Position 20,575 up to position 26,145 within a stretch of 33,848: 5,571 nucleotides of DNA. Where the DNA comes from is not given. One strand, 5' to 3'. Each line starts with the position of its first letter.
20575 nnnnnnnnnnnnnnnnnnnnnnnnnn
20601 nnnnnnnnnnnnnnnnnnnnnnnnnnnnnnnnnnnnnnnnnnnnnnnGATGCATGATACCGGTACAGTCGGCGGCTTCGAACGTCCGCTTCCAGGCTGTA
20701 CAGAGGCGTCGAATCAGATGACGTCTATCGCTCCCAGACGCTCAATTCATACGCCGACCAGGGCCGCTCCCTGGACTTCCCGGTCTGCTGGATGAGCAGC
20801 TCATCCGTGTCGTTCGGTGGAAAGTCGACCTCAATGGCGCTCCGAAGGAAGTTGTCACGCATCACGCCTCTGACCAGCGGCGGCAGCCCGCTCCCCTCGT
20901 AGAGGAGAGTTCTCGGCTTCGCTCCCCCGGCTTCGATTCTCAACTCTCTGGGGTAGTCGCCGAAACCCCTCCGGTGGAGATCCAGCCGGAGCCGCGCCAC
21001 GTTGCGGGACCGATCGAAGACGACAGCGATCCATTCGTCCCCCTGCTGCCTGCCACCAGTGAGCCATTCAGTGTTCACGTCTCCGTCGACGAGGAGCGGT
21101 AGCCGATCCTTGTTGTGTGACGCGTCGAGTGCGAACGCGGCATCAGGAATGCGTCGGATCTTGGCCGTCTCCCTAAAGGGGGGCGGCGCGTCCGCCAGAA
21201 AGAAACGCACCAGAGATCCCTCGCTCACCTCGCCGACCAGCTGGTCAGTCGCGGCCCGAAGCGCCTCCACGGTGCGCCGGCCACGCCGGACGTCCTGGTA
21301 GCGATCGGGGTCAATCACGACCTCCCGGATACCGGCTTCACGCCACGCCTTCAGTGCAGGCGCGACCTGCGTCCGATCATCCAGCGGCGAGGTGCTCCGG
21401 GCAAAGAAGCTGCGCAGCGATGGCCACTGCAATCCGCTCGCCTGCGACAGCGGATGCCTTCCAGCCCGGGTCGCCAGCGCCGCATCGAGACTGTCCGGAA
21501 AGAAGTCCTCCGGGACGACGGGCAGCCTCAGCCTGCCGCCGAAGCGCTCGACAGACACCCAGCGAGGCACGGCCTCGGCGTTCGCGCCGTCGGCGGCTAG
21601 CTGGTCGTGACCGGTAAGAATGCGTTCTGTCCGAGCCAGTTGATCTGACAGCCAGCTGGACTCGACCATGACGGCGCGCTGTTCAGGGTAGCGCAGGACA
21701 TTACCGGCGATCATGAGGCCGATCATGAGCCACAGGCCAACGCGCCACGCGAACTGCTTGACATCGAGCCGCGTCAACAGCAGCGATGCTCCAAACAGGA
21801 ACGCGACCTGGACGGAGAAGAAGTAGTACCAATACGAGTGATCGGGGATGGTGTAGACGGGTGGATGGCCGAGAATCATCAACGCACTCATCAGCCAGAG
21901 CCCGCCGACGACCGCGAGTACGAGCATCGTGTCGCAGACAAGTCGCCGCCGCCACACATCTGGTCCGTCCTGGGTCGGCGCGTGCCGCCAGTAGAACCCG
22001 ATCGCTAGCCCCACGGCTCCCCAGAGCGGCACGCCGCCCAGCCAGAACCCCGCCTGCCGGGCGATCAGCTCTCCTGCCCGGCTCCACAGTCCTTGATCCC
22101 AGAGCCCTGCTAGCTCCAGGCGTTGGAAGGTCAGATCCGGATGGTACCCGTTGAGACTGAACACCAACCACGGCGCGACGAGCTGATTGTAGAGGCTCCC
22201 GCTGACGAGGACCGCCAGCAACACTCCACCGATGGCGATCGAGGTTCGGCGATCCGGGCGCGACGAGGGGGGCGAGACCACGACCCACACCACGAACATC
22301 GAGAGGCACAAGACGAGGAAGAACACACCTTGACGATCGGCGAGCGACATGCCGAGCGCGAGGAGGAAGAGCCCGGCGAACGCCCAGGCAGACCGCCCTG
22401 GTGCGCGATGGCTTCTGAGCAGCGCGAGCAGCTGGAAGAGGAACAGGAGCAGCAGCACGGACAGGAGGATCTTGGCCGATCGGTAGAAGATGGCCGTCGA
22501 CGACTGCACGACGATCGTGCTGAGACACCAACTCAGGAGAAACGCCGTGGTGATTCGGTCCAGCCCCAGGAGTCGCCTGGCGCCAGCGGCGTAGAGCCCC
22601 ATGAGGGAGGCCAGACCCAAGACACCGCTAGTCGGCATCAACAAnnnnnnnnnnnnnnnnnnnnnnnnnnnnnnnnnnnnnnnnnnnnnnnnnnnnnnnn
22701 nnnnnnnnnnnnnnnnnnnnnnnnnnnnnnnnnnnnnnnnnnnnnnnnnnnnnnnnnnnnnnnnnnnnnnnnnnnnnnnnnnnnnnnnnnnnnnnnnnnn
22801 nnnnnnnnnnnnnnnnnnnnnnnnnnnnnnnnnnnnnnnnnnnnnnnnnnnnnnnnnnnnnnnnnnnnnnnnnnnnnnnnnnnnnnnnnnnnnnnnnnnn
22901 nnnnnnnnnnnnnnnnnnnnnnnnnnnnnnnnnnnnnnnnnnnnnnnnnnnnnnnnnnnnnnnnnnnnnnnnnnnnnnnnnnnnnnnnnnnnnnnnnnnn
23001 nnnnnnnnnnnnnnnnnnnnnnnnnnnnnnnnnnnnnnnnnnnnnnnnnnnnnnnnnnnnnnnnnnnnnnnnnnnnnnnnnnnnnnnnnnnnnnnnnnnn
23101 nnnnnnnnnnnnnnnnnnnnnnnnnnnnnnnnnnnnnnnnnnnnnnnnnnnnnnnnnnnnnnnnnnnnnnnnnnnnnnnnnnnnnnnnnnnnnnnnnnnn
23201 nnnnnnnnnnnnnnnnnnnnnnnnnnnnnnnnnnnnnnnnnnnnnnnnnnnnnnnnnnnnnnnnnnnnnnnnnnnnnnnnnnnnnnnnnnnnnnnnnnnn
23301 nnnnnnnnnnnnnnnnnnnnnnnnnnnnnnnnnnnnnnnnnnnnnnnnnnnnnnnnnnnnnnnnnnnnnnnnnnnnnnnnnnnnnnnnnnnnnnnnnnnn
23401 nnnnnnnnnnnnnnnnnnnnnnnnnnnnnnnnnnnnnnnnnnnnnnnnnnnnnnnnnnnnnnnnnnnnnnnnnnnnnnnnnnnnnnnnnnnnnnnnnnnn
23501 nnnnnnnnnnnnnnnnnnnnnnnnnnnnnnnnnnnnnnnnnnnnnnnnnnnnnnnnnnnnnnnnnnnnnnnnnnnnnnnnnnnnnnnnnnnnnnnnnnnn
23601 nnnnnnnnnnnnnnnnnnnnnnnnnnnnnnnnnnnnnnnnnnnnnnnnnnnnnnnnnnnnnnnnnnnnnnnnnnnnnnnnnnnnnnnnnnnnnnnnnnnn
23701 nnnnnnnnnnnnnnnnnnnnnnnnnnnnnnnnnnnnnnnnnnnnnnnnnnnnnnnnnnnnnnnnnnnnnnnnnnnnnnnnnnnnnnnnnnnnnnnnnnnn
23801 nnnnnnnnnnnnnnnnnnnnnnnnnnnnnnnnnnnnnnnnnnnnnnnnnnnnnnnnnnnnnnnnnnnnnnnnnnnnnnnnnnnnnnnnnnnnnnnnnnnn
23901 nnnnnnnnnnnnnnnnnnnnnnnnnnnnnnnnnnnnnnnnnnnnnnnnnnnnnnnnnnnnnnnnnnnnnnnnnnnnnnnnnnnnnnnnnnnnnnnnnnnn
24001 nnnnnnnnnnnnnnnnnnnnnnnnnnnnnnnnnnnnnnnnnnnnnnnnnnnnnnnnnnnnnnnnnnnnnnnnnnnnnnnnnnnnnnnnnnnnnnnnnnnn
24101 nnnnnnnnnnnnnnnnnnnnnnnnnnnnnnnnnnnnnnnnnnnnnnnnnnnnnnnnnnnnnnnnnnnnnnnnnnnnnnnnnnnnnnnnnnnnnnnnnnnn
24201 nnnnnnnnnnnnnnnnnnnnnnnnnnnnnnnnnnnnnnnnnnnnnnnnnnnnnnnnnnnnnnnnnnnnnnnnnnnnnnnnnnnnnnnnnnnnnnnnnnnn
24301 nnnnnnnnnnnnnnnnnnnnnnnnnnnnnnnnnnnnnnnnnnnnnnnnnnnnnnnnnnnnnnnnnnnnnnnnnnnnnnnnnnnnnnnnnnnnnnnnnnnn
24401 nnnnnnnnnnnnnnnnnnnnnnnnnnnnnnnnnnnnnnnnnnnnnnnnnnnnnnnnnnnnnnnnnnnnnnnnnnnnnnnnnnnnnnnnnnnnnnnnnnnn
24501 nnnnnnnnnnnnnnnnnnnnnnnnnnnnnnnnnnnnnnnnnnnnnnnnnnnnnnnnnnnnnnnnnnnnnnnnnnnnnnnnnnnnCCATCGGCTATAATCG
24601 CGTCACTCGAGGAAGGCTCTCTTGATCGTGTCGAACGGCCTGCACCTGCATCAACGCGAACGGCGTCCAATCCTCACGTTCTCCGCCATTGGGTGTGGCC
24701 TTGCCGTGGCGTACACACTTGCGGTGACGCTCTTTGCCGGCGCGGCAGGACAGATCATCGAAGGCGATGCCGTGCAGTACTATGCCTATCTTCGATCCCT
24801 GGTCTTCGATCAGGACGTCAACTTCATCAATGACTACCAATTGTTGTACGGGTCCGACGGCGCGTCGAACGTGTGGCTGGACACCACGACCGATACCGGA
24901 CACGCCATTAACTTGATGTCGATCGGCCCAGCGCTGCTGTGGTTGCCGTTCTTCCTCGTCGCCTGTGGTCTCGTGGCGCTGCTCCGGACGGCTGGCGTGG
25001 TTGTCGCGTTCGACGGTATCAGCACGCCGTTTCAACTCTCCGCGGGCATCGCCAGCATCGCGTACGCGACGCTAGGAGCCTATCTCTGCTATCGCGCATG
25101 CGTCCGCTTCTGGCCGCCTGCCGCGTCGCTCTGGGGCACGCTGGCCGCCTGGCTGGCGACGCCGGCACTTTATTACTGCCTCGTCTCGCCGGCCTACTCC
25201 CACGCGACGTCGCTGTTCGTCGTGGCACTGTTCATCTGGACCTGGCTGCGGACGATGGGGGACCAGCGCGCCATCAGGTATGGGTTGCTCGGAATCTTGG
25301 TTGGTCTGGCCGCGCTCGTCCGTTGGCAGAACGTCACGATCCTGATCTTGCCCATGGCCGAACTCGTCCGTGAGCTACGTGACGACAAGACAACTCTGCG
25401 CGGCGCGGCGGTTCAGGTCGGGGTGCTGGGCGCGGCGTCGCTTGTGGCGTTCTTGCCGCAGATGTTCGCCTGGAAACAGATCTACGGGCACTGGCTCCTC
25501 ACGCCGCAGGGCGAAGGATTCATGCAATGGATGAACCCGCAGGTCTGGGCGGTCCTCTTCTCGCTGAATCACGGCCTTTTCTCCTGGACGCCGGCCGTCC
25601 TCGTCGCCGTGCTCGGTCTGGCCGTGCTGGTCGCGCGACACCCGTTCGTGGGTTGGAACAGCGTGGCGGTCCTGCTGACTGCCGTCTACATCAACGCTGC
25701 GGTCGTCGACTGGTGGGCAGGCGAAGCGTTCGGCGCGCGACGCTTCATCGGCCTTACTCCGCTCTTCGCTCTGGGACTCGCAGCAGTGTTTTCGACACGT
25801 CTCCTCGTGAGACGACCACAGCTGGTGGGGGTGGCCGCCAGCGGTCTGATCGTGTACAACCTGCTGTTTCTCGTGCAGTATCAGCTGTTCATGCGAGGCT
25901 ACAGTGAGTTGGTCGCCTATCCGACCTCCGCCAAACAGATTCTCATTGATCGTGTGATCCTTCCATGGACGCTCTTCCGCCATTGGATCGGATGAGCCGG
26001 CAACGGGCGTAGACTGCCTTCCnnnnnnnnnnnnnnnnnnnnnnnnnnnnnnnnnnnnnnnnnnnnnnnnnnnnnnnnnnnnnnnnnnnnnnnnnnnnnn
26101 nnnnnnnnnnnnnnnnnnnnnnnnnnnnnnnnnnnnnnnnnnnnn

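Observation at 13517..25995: Three paralogous polytopic membrane proteins with a distinctive first-loop motif: possible uncharacterised GT-C-like family, with two more distant relatives in the same locus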

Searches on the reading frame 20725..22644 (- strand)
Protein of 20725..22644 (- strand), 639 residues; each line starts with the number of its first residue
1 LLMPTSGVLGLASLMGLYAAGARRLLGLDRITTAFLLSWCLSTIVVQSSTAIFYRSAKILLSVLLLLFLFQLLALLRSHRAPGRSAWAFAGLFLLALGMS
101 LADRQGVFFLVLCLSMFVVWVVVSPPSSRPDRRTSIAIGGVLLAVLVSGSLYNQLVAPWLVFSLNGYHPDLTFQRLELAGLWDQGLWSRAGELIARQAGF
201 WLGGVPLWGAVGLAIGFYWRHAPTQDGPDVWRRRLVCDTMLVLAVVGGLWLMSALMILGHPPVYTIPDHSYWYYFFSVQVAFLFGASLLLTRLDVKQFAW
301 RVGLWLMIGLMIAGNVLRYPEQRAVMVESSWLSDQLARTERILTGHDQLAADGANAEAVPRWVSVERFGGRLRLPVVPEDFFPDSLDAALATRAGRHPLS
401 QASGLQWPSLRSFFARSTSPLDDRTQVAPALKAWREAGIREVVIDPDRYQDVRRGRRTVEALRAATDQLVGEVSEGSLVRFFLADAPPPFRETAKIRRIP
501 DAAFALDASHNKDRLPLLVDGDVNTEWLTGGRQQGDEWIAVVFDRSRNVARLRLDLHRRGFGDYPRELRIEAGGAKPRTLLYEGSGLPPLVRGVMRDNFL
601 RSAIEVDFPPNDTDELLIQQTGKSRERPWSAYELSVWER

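Call 9: search_protein_families(library=pfam, proteins=[window:20725-22644:-], max_evalue=1)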
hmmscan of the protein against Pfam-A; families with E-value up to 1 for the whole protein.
window:20725-22644:- (639 aa): 2 families
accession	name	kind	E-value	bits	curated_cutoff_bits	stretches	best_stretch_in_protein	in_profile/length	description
PF00754.31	F5_F8_type_C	-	0.0027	18.3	28.2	1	517-572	16-70/127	F5/8 type C domain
PF22633.2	F5_F8_type_C_2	-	0.05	14.7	27.8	1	518-572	2-55/91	NedA-like, galactose-binding domain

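Call 10: search_protein_families(library=ncbifam, proteins=[window:20725-22644:-], max_evalue=1)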
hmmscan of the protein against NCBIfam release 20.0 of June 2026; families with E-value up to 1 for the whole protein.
window:20725-22644:- (639 aa): 0 families

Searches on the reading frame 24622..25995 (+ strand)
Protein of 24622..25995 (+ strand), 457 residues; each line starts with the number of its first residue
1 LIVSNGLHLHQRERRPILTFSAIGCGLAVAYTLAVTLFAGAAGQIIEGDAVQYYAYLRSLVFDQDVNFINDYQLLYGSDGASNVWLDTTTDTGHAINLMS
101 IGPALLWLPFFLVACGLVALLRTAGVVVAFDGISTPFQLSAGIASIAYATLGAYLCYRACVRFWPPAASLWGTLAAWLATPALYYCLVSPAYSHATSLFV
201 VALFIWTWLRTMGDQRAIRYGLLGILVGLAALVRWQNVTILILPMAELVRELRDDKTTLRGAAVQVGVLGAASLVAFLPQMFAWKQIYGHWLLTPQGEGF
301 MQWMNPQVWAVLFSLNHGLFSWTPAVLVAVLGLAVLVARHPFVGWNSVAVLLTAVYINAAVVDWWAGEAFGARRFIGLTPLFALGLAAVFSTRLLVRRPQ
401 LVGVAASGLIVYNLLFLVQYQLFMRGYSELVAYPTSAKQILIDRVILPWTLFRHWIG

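Call 9: search_protein_families(library=pfam, proteins=[window:24622-25995:+], max_evalue=1)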
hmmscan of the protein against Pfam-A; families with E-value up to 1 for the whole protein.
window:24622-25995:+ (457 aa): 1 family
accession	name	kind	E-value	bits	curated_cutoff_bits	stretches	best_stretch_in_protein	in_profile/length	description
PF06219.17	DUF1005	-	0.23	11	27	1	124-178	246-296/436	Protein of unknown function (DUF1005)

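Call 10: search_protein_families(library=ncbifam, proteins=[window:24622-25995:+], max_evalue=1)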
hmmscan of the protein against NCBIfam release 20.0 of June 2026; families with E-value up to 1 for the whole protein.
window:24622-25995:+ (457 aa): 1 family
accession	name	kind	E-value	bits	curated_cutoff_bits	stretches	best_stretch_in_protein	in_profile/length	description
NF052432.1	TC0500_fam_Inc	equivalog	0.4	10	240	1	119-146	51-78/214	TC0500 family inclusion membrane protein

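Call 18: find_homologous_proteins(query=window:24622-25995:+, max_evalue=0.001)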
Query window:24622-25995:+ (457 aa): 493 proteins with E <= 0.001 among 8000 candidates; the best 120 are listed.
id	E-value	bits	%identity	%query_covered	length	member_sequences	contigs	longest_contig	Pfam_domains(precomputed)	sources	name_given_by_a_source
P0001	0.0e+0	1010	100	100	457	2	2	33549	-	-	-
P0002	2.6e-260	882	87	100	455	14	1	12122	-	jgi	-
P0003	7.0e-247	838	84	98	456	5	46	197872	-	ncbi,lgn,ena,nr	ncbi:MAG: hypothetical protein QGF21_07270 [Vicinamibacterales bacterium]|nr:hypothetical protein [A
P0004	1.0e-208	712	71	98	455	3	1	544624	-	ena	-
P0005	3.9e-191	654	65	100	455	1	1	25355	-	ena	-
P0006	1.9e-180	619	63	98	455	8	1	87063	-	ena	-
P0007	8.0e-166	571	58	99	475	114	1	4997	-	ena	-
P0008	6.1e-164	564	59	98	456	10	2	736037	-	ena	-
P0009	4.6e-160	552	57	97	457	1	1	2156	-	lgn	-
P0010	5.9e-160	551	59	98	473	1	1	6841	-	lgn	-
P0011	5.9e-159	548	56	98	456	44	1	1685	-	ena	-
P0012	8.2e-157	541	56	99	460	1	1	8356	-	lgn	-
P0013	2.6e-156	539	57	98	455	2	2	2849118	-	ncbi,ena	-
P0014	8.4e-156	538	58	99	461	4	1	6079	-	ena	-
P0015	4.4e-155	535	55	99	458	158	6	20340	-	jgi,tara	jgi:hypothetical protein|tara:strand:- start:10200 stop:11576 length:1377 start_codon:yes stop_codon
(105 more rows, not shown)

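Call 26: search_solved_structures(query=A2, max_evalue=10, show_alignments=3)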
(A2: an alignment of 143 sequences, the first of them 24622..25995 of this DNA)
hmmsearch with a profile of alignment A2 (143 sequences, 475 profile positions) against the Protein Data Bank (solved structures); distinct sequences matched with E-value up to 10: 0.

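Call 35: predict_structure(alignment_id=A2)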
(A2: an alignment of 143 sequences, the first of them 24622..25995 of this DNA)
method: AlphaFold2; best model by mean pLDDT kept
length: 457 residues; sequences in the alignment: 143
mean_pLDDT: 94.1   pTM: 0.93
mean pLDDT of the five models: 94.1, 93.4, 93.4, 93.0, 92.6
residues with pLDDT >= 90: 400; 70-90: 43; 50-70: 12; < 50: 2
segments of 3 or more residues with pLDDT < 50: none
pLDDT, mean of each block of 10 residues (from residue 1): 60 91 98 89 84 97 96 82 85 95 98 98 97 96 98 99 97 98 95 96 99 97 99 97 98 98 98 98 96 87 96 93 97 98 98 97 77 93 99 94 97 97 93 94 96 95
secondary structure, 60 per line:
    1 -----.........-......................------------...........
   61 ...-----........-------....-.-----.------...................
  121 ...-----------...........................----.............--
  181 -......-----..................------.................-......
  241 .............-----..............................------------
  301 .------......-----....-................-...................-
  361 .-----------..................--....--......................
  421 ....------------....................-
elements in order: H6-14 H16-37 H50-63 H69-76 H84-87 H102-123 H135-161 H166-178 H182-187 H193-210 H217-233 H235-253 H259-288 H308-313 H319-322 H324-339 H341-359 H373-390 H393-396 H399-424 H437-456

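Call 39: fold_search(model_id=the predicted structure, library=pdb)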
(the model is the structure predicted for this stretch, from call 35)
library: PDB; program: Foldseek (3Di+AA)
matches with E <= 10: 311; with E <= 0.001: 4
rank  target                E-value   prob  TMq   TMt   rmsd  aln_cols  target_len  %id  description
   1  8pn9_A                2.2e-04  1.00  0.54  0.40  12.1       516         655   14  Structure of human oligosaccharyltransferase OST-A complex bound to NGI-1 (released 2024-05-08)
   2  9n9j_I                2.7e-04  1.00  0.54  0.38  10.3       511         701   13  Structure of a GRP94 folding intermediate engaged with a CCDC134- and FKBP11-bound secretory translocon (released 2025-11-19)
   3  9s6r_A                5.7e-04  1.00  0.40  0.46  10.3       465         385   11  Ternary cryo-EM structure of yeast ALG3 with Dol25-PP-GlcNAc2Man5, Dol25-P-Man, and Fab (released 2026-03-18)
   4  8b6l_I                7.2e-04  1.00  0.54  0.38  10.6       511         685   13  Subtomogram average of the human Sec61-TRAP-OSTA-translocon (released 2022-12-07)
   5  8age_A                1.1e-03  1.00  0.54  0.41  10.7       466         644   14  Structure of yeast oligosaccharylransferase complex with acceptor peptide bound (released 2022-12-07)
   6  8agb_A                1.3e-03  1.00  0.52  0.39  12.2       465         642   13  Structure of yeast oligosaccharylransferase complex with lipid-linked oligosaccharide bound (released 2022-12-07)
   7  7oci_F                1.8e-03  1.00  0.51  0.38  12.9       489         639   14  Cryo-EM structure of yeast Ost6p containing oligosaccharyltransferase complex (released 2022-02-16)
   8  7e9s_A                1.8e-03  1.00  0.50  0.29  12.9       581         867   11  Archaeal oligosaccharyltransferase AglB from Archaeoglobus fulgidus in complex with an inhibitory peptide and a dolich (released 2021-09-08)
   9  6ftg_5                2.0e-03  1.00  0.51  0.38  11.2       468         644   13  Subtomogram average of OST-containing ribosome-translocon complexes from canine rough microsomal membranes (released 2018-03-21)
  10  6c26_A                2.0e-03  1.00  0.53  0.39  10.9       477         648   14  The Cryo-EM structure of a eukaryotic oligosaccharyl transferase complex (released 2018-01-31)
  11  6s7t_A                2.1e-03  1.00  0.55  0.38   9.5       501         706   11  Cryo-EM structure of human oligosaccharyltransferase complex OST-B (released 2019-12-18)
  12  5f15                  2.3e-03  1.00  0.51  0.44  10.0       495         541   13  Crystal Structure of ArnT from Cupriavidus metallidurans bound to Undecaprenyl phosphate (released 2016-02-17)
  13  6s7o_A                3.4e-03  1.00  0.53  0.39  12.1       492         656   13  Cryo-EM structure of human oligosaccharyltransferase complex OST-A (released 2019-12-18)
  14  9s6t_A                4.1e-03  1.00  0.57  0.54   5.9       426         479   13  Ternary cryo-EM structure of chicken ALG12 with Dol25-PP-GlcNAc2Man7, Dol25-P-Man, and Fab (released 2026-03-18)
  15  7bvc_A                4.1e-03  1.00  0.45  0.22  10.3       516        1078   12  Cryo-EM structure of Mycobacterium smegmatis arabinosyltransferase EmbA-EmbB-AcpM2 in complex with ethambutol (released 2020-04-29)
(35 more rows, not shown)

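Call 55: find_encoding_contigs(protein=P0003, flank=10000, max_places=2)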
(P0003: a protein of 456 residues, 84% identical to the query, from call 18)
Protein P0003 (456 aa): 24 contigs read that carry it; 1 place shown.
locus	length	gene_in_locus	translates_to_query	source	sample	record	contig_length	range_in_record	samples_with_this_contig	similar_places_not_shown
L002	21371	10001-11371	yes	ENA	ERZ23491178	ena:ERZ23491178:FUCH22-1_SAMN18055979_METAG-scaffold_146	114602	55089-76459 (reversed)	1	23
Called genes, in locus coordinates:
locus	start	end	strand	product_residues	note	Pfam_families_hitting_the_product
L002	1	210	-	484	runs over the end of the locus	-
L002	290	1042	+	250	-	PF13489:Methyltransf_23, PF01209:Ubie_methyltran (faint), PF13847:Methyltransf_31, PF08241:Methyltransf_11, PF08242:Methyltransf_12, PF13649:Methyltransf_25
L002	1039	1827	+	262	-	PF00535:Glycos_transf_2, PF10111:Glyco_tranf_2_2 (faint), PF13641:Glyco_tranf_2_3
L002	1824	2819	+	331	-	PF01073:3Beta_HSD, PF01370:Epimerase, PF02719:Polysacc_synt_2 (weak), PF04321:RmlD_sub_bind, PF16363:GDP_Man_Dehyd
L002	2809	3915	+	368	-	PF01041:DegT_DnrJ_EryC1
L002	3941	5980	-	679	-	PF13231:PMT_2 (weak)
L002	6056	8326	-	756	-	-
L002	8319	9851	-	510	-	-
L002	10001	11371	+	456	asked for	-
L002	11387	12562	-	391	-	PF13439:Glyco_transf_4, PF13579:Glyco_trans_4_4 (weak), PF20706:GT4-conflict, PF00534:Glycos_transf_1, PF13692:Glyco_trans_1_4, PF13524:Glyco_trans_1_2 (faint)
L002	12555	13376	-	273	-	-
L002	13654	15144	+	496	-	PF01943:Polysacc_synt, PF13440:Polysacc_synt_3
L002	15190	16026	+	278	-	PF03141:Methyltransf_29 (weak), PF01209:Ubie_methyltran, PF13489:Methyltransf_23, PF13847:Methyltransf_31, PF08241:Methyltransf_11, PF08242:Methyltransf_12, PF13649:Methyltransf_25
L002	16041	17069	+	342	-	-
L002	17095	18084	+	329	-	PF00583:Acetyltransf_1 (faint), PF13527:Acetyltransf_9, PF13508:Acetyltransf_7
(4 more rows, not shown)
